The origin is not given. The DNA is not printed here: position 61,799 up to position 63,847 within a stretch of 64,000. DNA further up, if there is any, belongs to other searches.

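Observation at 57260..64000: AprA/AprB-like flavoprotein / Fe-S pair in reversed order next to a tctCBA tricarboxylate transporter, with no sat or qmo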

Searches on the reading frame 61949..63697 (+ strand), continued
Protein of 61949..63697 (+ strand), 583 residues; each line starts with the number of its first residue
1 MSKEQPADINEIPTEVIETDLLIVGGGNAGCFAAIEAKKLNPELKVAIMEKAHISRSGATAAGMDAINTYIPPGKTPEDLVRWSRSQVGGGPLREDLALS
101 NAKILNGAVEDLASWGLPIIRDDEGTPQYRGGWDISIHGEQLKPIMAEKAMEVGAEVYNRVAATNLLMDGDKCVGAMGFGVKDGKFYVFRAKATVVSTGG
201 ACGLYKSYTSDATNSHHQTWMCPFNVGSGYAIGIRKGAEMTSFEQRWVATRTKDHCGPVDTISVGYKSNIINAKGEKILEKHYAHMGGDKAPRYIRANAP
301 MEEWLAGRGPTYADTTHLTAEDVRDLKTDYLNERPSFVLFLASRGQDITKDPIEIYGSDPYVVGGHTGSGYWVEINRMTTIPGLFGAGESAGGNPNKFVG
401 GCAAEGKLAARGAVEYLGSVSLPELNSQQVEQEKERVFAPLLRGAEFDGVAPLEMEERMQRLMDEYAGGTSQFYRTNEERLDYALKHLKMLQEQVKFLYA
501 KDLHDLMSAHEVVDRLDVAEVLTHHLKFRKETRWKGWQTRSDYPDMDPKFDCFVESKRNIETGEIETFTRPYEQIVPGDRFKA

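Call 18: find_related_loci(query=A1, collection=genome_contigs, flank=10000)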
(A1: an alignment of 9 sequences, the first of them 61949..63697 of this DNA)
Query A1 (583 aa) in genome_contigs; peptide patterns used: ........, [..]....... (x = any residue, [..] = any of these).
304 stretches matched a pattern; 156 encode a relative of the query (tblastn E <= 1e-3); the best 80 are kept; 80 distinct loci.
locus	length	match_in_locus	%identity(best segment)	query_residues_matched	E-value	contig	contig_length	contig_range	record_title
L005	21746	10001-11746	93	1-582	0e+0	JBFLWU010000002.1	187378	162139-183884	MAG: Thermodesulfobacteriota bacterium isolate MAG040 MAG040_2, whole genome shotgun sequence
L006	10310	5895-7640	88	1-582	0e+0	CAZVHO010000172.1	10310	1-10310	MAG TPA_asm: uncultured Thermodesulfobacteriota bacterium isolate binchicken_co266_158 genome assembly, contig: NODE_120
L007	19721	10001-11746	87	1-582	0e+0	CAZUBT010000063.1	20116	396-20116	MAG TPA_asm: uncultured Desulfobacterales bacterium isolate SRP302447_co1_423 genome assembly, contig: NODE_7176_length_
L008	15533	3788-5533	85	1-582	0e+0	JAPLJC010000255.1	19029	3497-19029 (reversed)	MAG: Deltaproteobacteria bacterium isolate LacPavin_0920_WC90_MAG_58_11 LacPavin_0920_WC90_scaffold_778488, whole genome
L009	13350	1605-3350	85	1-582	0e+0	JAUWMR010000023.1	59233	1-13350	MAG: Desulfobacteraceae bacterium isolate CSMAG_2403 CSMAG_2403_k141_262989_length_59233_cov_20.1241, whole genome shotg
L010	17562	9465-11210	90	1-582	0e+0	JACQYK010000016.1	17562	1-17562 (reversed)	MAG: Deltaproteobacteria bacterium isolate NC_groundwater_1539_Pr4_S-0.65um_50_9 SR1-18-Sp65_coassembly_scaffold_143821,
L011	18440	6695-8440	84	1-582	0e+0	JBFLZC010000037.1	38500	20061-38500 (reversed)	MAG: Thermodesulfobacteriota bacterium isolate MAG101 MAG101_37, whole genome shotgun sequence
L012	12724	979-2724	84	1-582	0e+0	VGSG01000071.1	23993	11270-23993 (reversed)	MAG: Deltaproteobacteria bacterium isolate K_DeepCast_150m_m1_199 K_DeepCast_150m_m1_199_Ga0194126_10003670, whole genom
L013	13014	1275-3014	84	1-580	0e+0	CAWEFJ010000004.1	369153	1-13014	MAG: uncultured delta proteobacterium isolate MFD00991.bin.2.24 genome assembly, contig: contig_35874, whole genome shot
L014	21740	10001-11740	84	1-580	0e+0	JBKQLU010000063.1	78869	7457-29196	MAG: Desulfobaccales bacterium isolate CRr3G3H3I__bin_20 CRr3G3H3I_000000251850, whole genome shotgun sequence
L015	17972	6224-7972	84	1-583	0e+0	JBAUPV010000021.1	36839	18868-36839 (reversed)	MAG: Desulfobaccales bacterium isolate MFD09440_ilm_asm_bin37 k127_250244, whole genome shotgun sequence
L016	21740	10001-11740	84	1-580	0e+0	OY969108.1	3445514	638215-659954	MAG: uncultured delta proteobacterium isolate MFD01828.bin.c.1 genome assembly, chromosome: 1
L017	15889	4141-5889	81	1-583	0e+0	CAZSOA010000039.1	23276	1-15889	MAG TPA_asm: uncultured Desulfofustis sp. isolate binchicken_co168_49 genome assembly, contig: NODE_3884_length_23276_co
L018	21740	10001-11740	83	1-580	0e+0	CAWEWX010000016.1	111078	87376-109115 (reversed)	MAG: uncultured delta proteobacterium isolate MFD03323.bin.3.266 genome assembly, contig: contig_26629, whole genome sho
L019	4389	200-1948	81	1-583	0e+0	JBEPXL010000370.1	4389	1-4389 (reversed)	MAG: Desulfobacteraceae bacterium isolate 02_S197.metabat2_refined.021 NODE_16138_length_4389_cov_1.744721, whole genome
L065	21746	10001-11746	72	1-583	0e+0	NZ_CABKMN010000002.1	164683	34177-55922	Uncultured Bilophila sp. isolate MGYG-HGUT-01277, whole genome shotgun sequence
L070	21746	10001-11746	71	1-583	0e+0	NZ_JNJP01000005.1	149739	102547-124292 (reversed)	Bilophila wadsworthia ATCC 49260 T370DRAFT_scaffold00005.5_C, whole genome shotgun sequence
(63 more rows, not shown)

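Call 23: search_protein_families(library=pfam, proteins=[L001:12097-14445:+, L001:14516-16267:+, L001:16284-17150:+], max_evalue=0.001)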
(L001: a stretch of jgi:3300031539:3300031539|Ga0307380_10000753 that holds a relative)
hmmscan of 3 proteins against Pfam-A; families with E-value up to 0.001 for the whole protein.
L001:12097-14445:+ (783 aa): 20 families
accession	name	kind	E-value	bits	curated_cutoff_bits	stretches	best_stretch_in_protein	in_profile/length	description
PF02662.21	FlpD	-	4.4e-31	107.9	22.3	1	655-777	1-123/123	Methyl-viologen-reducing hydrogenase, delta subunit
PF12837.12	Fer4_6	-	1.2e-13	50.7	25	2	574-593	2-21/24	4Fe-4S binding domain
PF00037.32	Fer4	-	2.8e-12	46.3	21.1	1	574-593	1-20/24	4Fe-4S binding domain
PF13187.11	Fer4_9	-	1.3e-09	38.4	27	1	580-623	1-49/52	4Fe-4S dicluster domain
PF12838.12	Fer4_7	-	3e-09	37.7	27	1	580-623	1-50/52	4Fe-4S dicluster domain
PF13484.11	Fer4_16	-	1.3e-08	35.9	30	0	610-634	1-25/66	4Fe-4S double cluster binding domain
PF07992.20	Pyr_redox_2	-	1.4e-08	35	26.1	1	146-179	143-176/291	Pyridine nucleotide-disulphide oxidoreductase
PF13237.11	Fer4_10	-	2.2e-08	34.4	25.5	1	574-622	2-53/53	4Fe-4S dicluster domain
PF25160.1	LdpA_Fe-S-bd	-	4.5e-08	33.2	27.6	0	243-261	23-41/49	LdpA Fe-S cluster-binding domain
PF13450.12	NAD_binding_8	-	3e-07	31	21.9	1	150-184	1-35/68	NAD(P)-binding Rossmann-like domain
PF12800.12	Fer4_4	-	2.7e-06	27.7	24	0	609-622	2-15/17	4Fe-4S binding domain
PF00070.33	Pyr_redox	-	2.8e-06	28.2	22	1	148-180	2-34/82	Pyridine nucleotide-disulphide oxidoreductase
PF12797.12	Fer4_2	-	5.3e-06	26.5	24.5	0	573-593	2-22/22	4Fe-4S binding domain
PF13183.11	Fer4_8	-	2.9e-05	24.9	27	0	246-262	52-68/68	4Fe-4S dicluster domain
PF03486.20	HI0933_like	-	2.9e-05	24.1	50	1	148-185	3-40/244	HI0933-like protein Rossmann domain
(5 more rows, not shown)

L001:14516-16267:+ (584 aa): 11 families
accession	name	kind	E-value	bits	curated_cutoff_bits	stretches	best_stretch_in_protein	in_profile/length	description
PF13183.11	Fer4_8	-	8.7e-21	74.7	27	2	328-403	1-68/68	4Fe-4S dicluster domain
PF13187.11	Fer4_9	-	3.8e-15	56.1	27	1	495-559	2-50/52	4Fe-4S dicluster domain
PF13534.11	Fer4_17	-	1.3e-12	48.5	22.2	1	494-561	1-61/61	4Fe-4S dicluster domain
PF13237.11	Fer4_10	-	8.3e-11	42.1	25.5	1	493-557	7-53/53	4Fe-4S dicluster domain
PF12838.12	Fer4_7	-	6.6e-09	36.5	27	1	495-560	2-52/52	4Fe-4S dicluster domain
PF12797.12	Fer4_2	-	2.4e-08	33.9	24.5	0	325-343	3-21/22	4Fe-4S binding domain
PF13484.11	Fer4_16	-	5e-06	27.6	30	0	332-401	2-65/66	4Fe-4S double cluster binding domain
PF25160.1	LdpA_Fe-S-bd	-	7.3e-06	26.1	27.6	0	493-507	26-40/49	LdpA Fe-S cluster-binding domain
PF02665.19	Nitrate_red_gam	-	1.6e-05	25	22.9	0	90-192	51-155/217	Nitrate reductase gamma subunit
PF14697.11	Fer4_21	-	5e-05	23.8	35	0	386-401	38-53/59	4Fe-4S dicluster domain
PF00037.32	Fer4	-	9.8e-05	22.5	21.1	0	388-402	7-21/24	4Fe-4S binding domain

L001:16284-17150:+ (289 aa): 1 family
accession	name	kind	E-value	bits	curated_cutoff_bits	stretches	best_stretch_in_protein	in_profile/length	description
PF02754.22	CCG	-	2.7e-21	75.9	20.6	2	146-236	1-85/85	Cysteine-rich domain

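Call 36: search_protein_representatives(protein=window:61949-63697:+)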
Query: 583 residues. Proteins with E-value up to 0.001 (for the whole library): 3778; up to 1e-10: 1514; up to 1e-30: 264. The best 150 are listed.
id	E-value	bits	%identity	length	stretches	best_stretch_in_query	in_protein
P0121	7.8e-237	804.0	61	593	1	6-582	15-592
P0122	7.7e-171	586.1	49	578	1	13-581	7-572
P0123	3.7e-166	570.6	47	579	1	8-576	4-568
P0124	9.8e-149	513.1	45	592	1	17-582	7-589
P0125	8.8e-146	503.3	48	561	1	12-549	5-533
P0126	1.2e-135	469.9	42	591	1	14-578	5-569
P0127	1.1e-132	460.2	45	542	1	15-576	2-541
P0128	1.2e-129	450.1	81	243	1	1-242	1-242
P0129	3.3e-127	442.0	44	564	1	16-575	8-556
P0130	8.1e-127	440.7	42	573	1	14-573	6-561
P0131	4.4e-124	431.7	57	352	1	233-582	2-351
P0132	3.4e-123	428.8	41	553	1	19-571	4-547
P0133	5.9e-119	414.8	42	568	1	18-556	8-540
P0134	4.1e-109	382.3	43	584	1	17-572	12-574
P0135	4.3e-106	372.3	74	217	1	369-581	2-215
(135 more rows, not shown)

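Call 44: search_solved_structures(query=L001:5340-6476:-, max_evalue=0.1)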
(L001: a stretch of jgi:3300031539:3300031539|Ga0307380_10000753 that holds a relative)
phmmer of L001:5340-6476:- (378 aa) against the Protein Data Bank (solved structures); distinct sequences matched with E-value up to 0.1: 11.
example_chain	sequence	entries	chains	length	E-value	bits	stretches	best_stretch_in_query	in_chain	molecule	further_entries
9wwe_A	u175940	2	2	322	1.1e-10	44.1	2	132-225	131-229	Protein-tyrosine sulfotransferase 2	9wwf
3ap1_A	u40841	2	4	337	1.3e-10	43.9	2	132-225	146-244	Protein-tyrosine sulfotransferase 2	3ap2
3ap3_A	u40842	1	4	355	1.5e-10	43.7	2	132-225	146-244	Protein-tyrosine sulfotransferase 2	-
4gox_A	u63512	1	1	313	1e-08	37.7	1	9-227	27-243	Polyketide synthase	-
4gbm_A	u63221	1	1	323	1e-07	34.4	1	161-228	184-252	CurM Sulfotransferase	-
9wp1_A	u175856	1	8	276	2.8e-07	33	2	6-49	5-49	Protein-tyrosine sulfotransferase 1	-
5wrj_A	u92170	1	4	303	3.7e-07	32.6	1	6-49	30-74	Protein-tyrosine sulfotransferase 1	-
5wri_A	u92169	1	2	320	4.4e-07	32.3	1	6-49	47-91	Protein-tyrosine sulfotransferase 1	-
8w5z_A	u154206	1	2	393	1.1e-06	30.9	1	116-224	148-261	Protein-tyrosine sulfotransferase (Fragment)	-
2zq5_A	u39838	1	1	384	0.0001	24.5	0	116-220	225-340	Putative uncharacterized protein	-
2z6v_A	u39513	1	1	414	0.035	16.2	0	116-213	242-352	Putative uncharacterized protein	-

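Call 47: search_protein_families(library=ncbifam, proteins=[L001:12097-14445:+, L001:14516-16267:+, L001:16284-17150:+, L001:17423-18109:+, L001:5340-6476:-, L001:11771-12094:+], max_evalue=0.00001)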
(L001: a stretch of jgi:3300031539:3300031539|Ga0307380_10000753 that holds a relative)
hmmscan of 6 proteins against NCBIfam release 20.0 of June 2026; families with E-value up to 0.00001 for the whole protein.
L001:12097-14445:+ (783 aa): 28 families (the best 25 are shown)
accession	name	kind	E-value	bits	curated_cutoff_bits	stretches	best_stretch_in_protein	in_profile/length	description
NF040770.1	hetero_SS_HdrA2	exception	1.9e-164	548.8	1100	1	7-779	1-774/777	CoB-CoM heterodisulfide reductase HdrA2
NF041891.1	hdrA_Methbact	equivalog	8e-112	374.8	1300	1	7-774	2-759/762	ferredoxin:CoB-CoM heterodisulfide reductase subunit HdrA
NF041778.1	hetero_SS_HdrA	equivalog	5.2e-108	361.9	1400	1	4-711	4-712/771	ferredoxin:CoB-CoM heterodisulfide reductase subunit HdrA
NF045873.1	F420_non_VhuD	exception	3.9e-14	52.9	215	1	652-782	1-131/132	F420-non-reducing hydrogenase iron-sulfur subunit VhuD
TIGR02700.1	flavo_MJ0208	hypoth_equivalog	9.6e-12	44.7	251.35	1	545-647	115-214/234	dihydromethanopterin reductase (acceptor)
NF038196.1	ferrodoxin_EFR1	subfamily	7.7e-11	42.5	75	1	576-635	181-238/242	EFR1 family ferrodoxin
TIGR02179.1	PorD_KorD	subfamily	5.2e-10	39.3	60.05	1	572-629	18-75/78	2-oxoacid:acceptor oxidoreductase, delta subunit, pyruvate/2-ketoisovalerate family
NF040864.1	HgcB_ferredoxin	equivalog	1.6e-09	37.4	99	1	576-630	11-65/93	mercury methylation ferredoxin HgcB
NF005503.0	PRK07118.1-2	equivalog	2.1e-08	33.8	252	0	584-632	143-190/292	RnfABCDGE type electron transport complex subunit B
NF009409.0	PRK12770.1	subfamily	4.3e-08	32.6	343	0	145-222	18-92/360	putative glutamate synthase subunit beta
NF042909.1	FMH_DH_FwdF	exception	6e-08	32.2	375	0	576-644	254-329/336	tungsten-dependent formylmethanofuran dehydrogenase subunit FwdF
NF045992.1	CircClkLdpA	equivalog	2.4e-07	30.1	450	0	577-638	101-164/360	circadian clock protein LdpA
NF007204.0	PRK09625.1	equivalog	4.6e-07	29.9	125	1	573-628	53-108/133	pyruvate flavodoxin oxidoreductase subunit delta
NF045637.1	carotdesatCrtDProt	equivalog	5e-07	28.6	580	1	148-185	1-38/485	1-hydroxycarotenoid 3,4-desaturase CrtD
NF007203.0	PRK09624.1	equivalog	8.5e-07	29.2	171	1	573-629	45-101/105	pyuvate ferredoxin oxidoreductase subunit delta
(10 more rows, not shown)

L001:14516-16267:+ (584 aa): 17 families
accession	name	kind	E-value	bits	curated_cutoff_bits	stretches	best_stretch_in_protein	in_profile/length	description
NF038018.1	qmoC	equivalog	1.2e-22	80.9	300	2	489-578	14-96/360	quinone-interacting membrane-bound oxidoreductase complex subunit QmoC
TIGR03290.1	CoB_CoM_SS_C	equivalog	4.6e-21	75.3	160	1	493-576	2-78/144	CoB--CoM heterodisulfide reductase subunit C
NF008369.0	PRK11168.1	equivalog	1.4e-17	63.7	278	2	325-420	6-91/401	anaerobic glycerol-3-phosphate dehydrogenase subunit C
TIGR03379.1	glycerol3P_GlpC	equivalog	5e-12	45.3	279.9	1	329-417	4-82/397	anaerobic glycerol-3-phosphate dehydrogenase subunit GlpC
NF004898.0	PRK06259.1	equivalog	5.3e-12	45.1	385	1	321-406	125-205/488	fumarate reductase (CoM/CoB) subunit TfrB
TIGR00384.1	dhsB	subfamily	9e-11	41.6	88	1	324-405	134-214/222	succinate dehydrogenase and fumarate reductase iron-sulfur protein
NF008434.0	PRK11274.1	equivalog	4.9e-10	38.9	333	0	329-416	22-102/409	glycolate oxidase subunit GlcF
NF004616.0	PRK05950.1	subfamily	1e-09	37.9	228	0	490-576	144-236/238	succinate dehydrogenase iron-sulfur subunit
TIGR00273.1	TIGR00273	equivalog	2.9e-09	36.3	444.8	1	320-419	283-375/432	LutB/LldF family L-lactate oxidation iron-sulfur protein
NF045663.1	diclust_near_Sec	equivalog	4.3e-09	35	530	0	497-572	310-381/759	pyridine nucleotide-disulfide oxidoreductase/dicluster-binding protein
NF009226.0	PRK12576.1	equivalog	5.9e-09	35.7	344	0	324-405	148-226/317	succinate dehydrogenase/fumarate reductase iron-sulfur subunit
NF041779.1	hetero_SS_HdrC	equivalog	1.1e-08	34.8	350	1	476-576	15-106/198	ferredoxin:CoB-CoM heterodisulfide reductase subunit HdrC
NF041890.1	hdrC_Methbact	equivalog_domain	3.7e-07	29.9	270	1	477-579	14-107/192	ferredoxin:CoB-CoM heterodisulfide reductase subunit HdrC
NF040864.1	HgcB_ferredoxin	equivalog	1.5e-06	27.9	99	0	324-346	38-60/93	mercury methylation ferredoxin HgcB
NF045711.1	sulf_resp_HmcF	equivalog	4.7e-06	25.7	750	0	324-412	54-143/457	sulfate respiration complex iron-sulfur protein HmcF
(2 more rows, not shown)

L001:16284-17150:+ (289 aa): 5 families
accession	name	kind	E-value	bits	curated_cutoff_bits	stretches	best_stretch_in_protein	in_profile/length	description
TIGR03288.1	CoB_CoM_SS_B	equivalog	2.7e-70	236.9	345.15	1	4-282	3-284/290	CoB--CoM heterodisulfide reductase subunit B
NF042965.1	MFR_anch_SdhE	equivalog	2.5e-54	184.8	500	1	2-283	2-280/282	8-methylmenaquinol:fumarate reductase membrane anchor subunit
NF041780.1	hetero_SS_HdrB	equivalog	1.7e-38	132.7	450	1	2-282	5-299/304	ferredoxin:CoB-CoM heterodisulfide reductase subunit HdrB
NF045670.1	quin_L_LdhH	equivalog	8.3e-15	54.1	800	1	3-235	469-685/706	L-lactate dehydrogenase (quinone) large subunit LdhH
NF004898.0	PRK06259.1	equivalog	1.3e-11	43.8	385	1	3-237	264-465/488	fumarate reductase (CoM/CoB) subunit TfrB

L001:17423-18109:+ (229 aa): 6 families
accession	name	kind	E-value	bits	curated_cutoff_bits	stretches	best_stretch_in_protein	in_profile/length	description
NF008732.0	PRK11753.1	equivalog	5.3e-21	75.1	266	1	21-217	17-210/214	cAMP-activated global transcriptional regulator CRP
TIGR03697.1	NtcA_cyano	equivalog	1.3e-17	64.3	244.95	1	38-225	4-190/193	global nitrogen regulator NtcA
NF050806.1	TransRegFixKCaul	equivalog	8.9e-14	51.2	300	1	29-218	25-204/215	transcriptional regulator FixK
NF008365.0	PRK11161.1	subfamily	9.5e-11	41.4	228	1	29-220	49-236/250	fumarate/nitrate reduction transcriptional regulator Fnr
NF052518.1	TransRegLdrP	equivalog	3.6e-10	40.2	300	1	32-219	4-180/195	transcriptional regulator LdrP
NF010499.0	PRK13918.1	equivalog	1.8e-06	27.6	274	1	34-220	19-194/205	CRP/FNR family transcriptional regulator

L001:5340-6476:- (378 aa): 0 families

L001:11771-12094:+ (108 aa): 5 families
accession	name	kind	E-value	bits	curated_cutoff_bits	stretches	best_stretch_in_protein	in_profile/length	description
TIGR02060.1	aprB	equivalog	4.4e-30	104.2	135.65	1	1-107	1-108/132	adenylyl-sulfate reductase subunit beta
NF040864.1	HgcB_ferredoxin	equivalog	1.8e-08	34.1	99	1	5-64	11-64/93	mercury methylation ferredoxin HgcB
NF045874.1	Vhu_polyferre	exception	3.8e-08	32.5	600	1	4-68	192-250/381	F420-non-reducing hydrogenase associated-polyferredoxin VhuB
NF045490.1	FdxA_Protbact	equivalog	2.1e-06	27.9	135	1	8-63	7-57/104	ferredoxin FdxA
NF043039.1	HgcAB_like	equivalog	5.1e-06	26.3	285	1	5-61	297-349/350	HgcAB-like fusion protein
